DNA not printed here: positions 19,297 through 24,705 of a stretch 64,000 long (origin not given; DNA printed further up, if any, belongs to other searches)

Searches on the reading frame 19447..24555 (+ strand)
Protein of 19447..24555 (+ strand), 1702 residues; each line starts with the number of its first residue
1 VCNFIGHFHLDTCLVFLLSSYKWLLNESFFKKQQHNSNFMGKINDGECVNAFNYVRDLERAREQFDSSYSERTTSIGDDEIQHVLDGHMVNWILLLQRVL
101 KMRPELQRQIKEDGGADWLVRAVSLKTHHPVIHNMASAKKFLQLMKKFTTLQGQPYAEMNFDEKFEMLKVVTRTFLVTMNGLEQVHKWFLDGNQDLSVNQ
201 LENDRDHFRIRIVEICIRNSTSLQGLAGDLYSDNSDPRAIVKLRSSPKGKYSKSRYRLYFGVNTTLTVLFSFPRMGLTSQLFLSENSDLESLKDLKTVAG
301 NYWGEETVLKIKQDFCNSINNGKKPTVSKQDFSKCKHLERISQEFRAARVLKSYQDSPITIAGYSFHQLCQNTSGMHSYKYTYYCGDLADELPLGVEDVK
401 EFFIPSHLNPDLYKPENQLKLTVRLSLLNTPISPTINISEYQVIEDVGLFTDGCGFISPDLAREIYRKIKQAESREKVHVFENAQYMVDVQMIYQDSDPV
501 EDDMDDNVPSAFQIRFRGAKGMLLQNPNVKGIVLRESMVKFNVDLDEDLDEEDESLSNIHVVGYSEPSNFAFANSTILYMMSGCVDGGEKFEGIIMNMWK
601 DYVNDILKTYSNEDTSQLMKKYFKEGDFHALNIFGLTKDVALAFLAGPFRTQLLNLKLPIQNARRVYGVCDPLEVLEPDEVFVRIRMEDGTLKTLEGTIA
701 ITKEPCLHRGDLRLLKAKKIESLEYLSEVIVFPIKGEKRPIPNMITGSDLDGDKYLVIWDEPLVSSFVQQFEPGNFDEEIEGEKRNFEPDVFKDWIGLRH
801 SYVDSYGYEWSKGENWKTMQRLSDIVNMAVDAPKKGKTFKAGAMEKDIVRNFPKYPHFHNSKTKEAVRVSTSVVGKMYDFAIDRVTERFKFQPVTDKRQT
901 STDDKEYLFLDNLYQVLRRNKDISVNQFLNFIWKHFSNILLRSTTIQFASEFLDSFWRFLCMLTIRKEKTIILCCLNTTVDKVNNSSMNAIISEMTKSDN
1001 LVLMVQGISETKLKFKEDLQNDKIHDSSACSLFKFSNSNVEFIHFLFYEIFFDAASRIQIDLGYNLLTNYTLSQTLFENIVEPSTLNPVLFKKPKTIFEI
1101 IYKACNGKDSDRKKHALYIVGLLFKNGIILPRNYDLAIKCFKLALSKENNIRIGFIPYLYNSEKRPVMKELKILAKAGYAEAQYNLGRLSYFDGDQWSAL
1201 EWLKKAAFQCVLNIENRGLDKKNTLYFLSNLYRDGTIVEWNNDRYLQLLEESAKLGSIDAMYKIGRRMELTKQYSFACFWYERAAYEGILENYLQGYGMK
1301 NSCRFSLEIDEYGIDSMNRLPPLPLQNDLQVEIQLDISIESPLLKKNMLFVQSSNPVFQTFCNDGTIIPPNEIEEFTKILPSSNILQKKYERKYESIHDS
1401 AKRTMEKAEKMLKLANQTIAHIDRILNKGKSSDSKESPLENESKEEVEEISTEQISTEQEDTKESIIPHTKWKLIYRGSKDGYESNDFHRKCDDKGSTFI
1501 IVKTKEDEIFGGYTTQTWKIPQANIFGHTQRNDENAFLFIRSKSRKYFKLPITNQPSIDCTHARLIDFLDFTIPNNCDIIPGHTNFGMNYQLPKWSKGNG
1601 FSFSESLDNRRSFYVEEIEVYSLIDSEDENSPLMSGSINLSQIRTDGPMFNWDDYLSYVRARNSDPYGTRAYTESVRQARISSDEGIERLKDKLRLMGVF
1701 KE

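Call 61: search_protein_families(library=pfam, proteins=[window:19447-24555:+], max_evalue=0.00001)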
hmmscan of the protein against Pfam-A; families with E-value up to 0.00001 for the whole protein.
window:19447-24555:+ (1702 aa): 3 families
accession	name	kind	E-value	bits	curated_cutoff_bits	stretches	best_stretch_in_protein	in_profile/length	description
PF05183.17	RdRP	-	3.9e-72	244.2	23.8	1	343-879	51-580/582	RNA dependent RNA polymerase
PF07534.22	TLD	-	3.7e-15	56.7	24.5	1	1460-1623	17-169/170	TLDc domain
PF08238.18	Sel1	-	5.8e-09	36.6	30.7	0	1115-1146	2-33/36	Sel1 repeat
